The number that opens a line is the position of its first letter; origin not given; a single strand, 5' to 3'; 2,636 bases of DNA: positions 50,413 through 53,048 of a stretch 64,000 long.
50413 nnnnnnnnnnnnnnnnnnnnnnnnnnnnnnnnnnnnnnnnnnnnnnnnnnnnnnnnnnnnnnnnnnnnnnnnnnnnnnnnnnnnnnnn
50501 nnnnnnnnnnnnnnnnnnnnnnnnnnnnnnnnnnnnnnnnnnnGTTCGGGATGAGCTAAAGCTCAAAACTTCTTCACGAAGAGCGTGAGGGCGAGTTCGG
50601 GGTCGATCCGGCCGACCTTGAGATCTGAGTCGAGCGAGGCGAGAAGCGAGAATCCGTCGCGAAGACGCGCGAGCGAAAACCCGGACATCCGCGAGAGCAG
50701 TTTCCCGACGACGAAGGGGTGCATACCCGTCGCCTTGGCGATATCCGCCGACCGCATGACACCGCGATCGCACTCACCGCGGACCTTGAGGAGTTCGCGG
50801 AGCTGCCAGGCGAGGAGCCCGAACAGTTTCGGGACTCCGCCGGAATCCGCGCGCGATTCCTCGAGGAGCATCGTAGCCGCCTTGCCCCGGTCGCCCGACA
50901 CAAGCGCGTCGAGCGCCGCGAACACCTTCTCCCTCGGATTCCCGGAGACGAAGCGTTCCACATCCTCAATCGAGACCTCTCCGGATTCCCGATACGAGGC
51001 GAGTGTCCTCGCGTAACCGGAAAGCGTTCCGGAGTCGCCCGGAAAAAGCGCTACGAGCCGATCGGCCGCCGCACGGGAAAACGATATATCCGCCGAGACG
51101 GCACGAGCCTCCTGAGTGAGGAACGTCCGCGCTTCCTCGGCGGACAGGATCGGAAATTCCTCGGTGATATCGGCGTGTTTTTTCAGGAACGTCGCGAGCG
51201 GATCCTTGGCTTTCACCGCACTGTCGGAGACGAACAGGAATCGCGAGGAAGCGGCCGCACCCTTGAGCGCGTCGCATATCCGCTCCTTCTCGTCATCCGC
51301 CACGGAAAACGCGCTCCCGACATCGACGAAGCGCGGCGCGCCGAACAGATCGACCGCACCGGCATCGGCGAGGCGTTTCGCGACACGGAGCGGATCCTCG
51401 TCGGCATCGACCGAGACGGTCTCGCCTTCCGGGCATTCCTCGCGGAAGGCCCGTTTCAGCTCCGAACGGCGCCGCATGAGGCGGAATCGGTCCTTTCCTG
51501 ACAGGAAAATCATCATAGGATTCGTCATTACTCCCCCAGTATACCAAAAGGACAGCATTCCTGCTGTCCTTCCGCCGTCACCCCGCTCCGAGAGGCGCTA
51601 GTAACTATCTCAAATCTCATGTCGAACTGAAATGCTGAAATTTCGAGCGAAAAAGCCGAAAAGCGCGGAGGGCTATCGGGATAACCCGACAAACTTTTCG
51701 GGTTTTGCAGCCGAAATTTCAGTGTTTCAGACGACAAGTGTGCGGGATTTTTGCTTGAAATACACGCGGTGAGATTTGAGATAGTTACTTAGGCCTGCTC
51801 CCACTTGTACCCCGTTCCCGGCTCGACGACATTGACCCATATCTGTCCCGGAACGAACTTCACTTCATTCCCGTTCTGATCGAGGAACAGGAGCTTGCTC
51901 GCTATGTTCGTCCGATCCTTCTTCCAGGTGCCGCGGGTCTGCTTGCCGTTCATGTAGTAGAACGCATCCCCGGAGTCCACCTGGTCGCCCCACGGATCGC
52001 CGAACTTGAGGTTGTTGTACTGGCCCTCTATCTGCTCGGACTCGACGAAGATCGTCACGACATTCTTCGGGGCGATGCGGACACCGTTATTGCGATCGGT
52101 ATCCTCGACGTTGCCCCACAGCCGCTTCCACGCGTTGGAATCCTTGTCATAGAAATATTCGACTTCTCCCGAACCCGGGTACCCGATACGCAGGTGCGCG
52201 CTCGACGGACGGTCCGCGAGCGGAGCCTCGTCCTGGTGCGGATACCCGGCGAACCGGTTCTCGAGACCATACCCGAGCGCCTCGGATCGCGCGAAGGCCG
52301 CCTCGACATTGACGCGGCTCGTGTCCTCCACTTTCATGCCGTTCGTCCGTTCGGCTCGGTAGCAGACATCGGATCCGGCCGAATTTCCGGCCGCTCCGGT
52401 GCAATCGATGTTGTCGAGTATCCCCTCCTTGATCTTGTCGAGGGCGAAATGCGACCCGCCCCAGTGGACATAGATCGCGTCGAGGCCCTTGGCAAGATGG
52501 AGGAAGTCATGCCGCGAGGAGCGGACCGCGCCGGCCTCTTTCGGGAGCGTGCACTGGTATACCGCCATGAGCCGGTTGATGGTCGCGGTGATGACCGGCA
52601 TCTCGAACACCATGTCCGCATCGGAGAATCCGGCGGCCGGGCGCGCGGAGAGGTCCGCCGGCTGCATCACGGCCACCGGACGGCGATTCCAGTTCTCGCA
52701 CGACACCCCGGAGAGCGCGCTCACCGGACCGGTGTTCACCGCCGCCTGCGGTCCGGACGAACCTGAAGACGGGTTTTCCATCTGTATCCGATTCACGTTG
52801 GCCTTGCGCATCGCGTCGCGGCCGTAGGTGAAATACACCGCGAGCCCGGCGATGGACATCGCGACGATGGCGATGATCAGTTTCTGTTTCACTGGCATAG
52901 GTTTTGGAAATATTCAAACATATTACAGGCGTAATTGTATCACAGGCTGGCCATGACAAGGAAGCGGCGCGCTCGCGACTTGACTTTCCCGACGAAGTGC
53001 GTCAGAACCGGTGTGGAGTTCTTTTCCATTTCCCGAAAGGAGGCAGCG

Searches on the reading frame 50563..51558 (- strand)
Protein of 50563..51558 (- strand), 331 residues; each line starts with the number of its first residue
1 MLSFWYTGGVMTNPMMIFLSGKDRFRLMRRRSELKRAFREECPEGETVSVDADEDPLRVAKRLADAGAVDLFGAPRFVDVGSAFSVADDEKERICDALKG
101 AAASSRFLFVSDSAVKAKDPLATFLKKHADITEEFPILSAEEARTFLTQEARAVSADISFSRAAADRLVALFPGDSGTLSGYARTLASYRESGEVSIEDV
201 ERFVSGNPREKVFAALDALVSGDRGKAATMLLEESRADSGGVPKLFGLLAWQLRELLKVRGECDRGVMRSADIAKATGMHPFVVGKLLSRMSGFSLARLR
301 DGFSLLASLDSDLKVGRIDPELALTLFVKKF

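Call 50: search_protein_families(library=pfam, proteins=[window:50563-51558:-], max_evalue=0.00001)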
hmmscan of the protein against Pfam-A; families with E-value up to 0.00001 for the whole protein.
window:50563-51558:- (331 aa): 1 family
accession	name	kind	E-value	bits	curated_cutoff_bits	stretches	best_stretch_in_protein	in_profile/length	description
PF21694.2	DNA_pol3_delta_C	-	1.5e-16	61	27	1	210-330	2-120/121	DNA polymerase III delta subunit, C-terminal domain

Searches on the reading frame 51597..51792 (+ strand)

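Call 35: search_protein_families(library=pfam, proteins=[L105:499-1809:+], max_evalue=0.00001)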
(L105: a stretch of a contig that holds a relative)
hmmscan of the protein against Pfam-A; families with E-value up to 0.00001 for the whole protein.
L105:499-1809:+ (436 aa): 2 families
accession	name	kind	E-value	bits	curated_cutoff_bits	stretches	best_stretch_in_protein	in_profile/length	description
PF00005.33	ABC_tran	-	2.3e-30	106.4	25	1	26-174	1-136/137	ABC transporter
PF02463.25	SMC_N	-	3.9e-07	30.1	40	0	37-220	25-212/220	RecF/RecN/SMC N terminal domain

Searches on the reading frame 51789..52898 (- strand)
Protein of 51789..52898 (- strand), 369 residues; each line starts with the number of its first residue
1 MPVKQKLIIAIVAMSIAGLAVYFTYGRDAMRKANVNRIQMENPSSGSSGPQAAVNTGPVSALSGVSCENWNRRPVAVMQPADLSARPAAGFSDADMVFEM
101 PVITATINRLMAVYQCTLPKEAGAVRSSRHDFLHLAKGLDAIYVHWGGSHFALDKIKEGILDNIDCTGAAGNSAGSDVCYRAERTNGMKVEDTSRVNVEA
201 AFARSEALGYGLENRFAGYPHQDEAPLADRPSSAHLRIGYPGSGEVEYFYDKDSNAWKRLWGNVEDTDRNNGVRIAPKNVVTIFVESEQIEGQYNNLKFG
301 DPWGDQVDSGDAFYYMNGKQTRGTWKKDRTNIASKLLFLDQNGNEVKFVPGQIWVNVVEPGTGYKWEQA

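Call 50: search_protein_families(library=pfam, proteins=[window:51789-52898:-], max_evalue=0.00001)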
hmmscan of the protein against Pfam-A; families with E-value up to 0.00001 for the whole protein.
window:51789-52898:- (369 aa): 2 families
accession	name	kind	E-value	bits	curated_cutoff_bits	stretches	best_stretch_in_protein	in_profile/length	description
PF11258.13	DUF3048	-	4.2e-28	98.8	25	1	68-185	10-125/148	Protein of unknown function (DUF3048) N-terminal domain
PF17479.7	DUF3048_C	-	2.3e-18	67.1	25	1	238-355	3-114/114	Protein of unknown function (DUF3048) C-terminal domain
